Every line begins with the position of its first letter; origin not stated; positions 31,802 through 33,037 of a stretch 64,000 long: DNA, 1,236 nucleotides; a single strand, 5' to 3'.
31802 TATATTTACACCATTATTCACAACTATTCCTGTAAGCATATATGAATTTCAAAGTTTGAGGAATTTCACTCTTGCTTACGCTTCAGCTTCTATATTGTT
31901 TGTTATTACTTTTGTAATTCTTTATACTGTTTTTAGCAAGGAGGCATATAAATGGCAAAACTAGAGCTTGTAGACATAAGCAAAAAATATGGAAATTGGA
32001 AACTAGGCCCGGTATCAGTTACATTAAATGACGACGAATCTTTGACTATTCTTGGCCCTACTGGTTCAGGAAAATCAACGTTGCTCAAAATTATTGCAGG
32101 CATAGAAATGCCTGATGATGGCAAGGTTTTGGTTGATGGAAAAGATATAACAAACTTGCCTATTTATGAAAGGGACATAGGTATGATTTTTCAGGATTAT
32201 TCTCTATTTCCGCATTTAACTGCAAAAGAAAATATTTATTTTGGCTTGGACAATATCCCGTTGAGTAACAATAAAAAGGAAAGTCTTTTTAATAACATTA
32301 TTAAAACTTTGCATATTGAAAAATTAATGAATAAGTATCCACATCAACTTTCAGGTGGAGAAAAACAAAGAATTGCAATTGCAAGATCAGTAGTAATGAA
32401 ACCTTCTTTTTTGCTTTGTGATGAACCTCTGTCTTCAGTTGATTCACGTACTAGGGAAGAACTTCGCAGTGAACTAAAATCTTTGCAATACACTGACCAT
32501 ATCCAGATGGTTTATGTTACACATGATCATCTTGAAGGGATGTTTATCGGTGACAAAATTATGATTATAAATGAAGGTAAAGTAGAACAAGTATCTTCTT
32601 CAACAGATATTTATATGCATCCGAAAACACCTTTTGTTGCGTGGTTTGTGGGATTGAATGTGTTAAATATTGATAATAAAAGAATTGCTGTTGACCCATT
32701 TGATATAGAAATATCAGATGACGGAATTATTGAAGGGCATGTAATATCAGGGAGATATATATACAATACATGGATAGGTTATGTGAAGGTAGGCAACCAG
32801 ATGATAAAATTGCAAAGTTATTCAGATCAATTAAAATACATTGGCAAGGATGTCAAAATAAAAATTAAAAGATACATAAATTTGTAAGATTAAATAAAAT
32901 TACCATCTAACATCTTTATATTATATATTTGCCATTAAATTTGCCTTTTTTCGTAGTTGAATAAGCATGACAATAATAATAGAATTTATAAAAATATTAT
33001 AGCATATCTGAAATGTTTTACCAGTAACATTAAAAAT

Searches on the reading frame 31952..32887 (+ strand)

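Call 59: search_protein_families(library=pfam, proteins=[window:31952-32887:+], max_evalue=0.01)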
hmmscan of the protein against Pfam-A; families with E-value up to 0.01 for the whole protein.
window:31952-32887:+ (311 aa): 5 families
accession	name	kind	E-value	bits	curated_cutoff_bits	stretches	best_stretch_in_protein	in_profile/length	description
PF00005.33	ABC_tran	-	1.9e-36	126.1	25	1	19-160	2-136/137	ABC transporter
PF13304.12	AAA_21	-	1.3e-05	25.9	27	0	94-192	199-299/304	AAA domain, putative AbiEii toxin, Type IV TA system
PF02463.25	SMC_N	-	0.00023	21.1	40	0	111-193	118-199/220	RecF/RecN/SMC N terminal domain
PF13555.12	AAA_29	-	0.00089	19.4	27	1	22-45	16-39/61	P-loop containing region of AAA domain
PF13401.12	AAA_22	-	0.0099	16.6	27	0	28-197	5-129/130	AAA domain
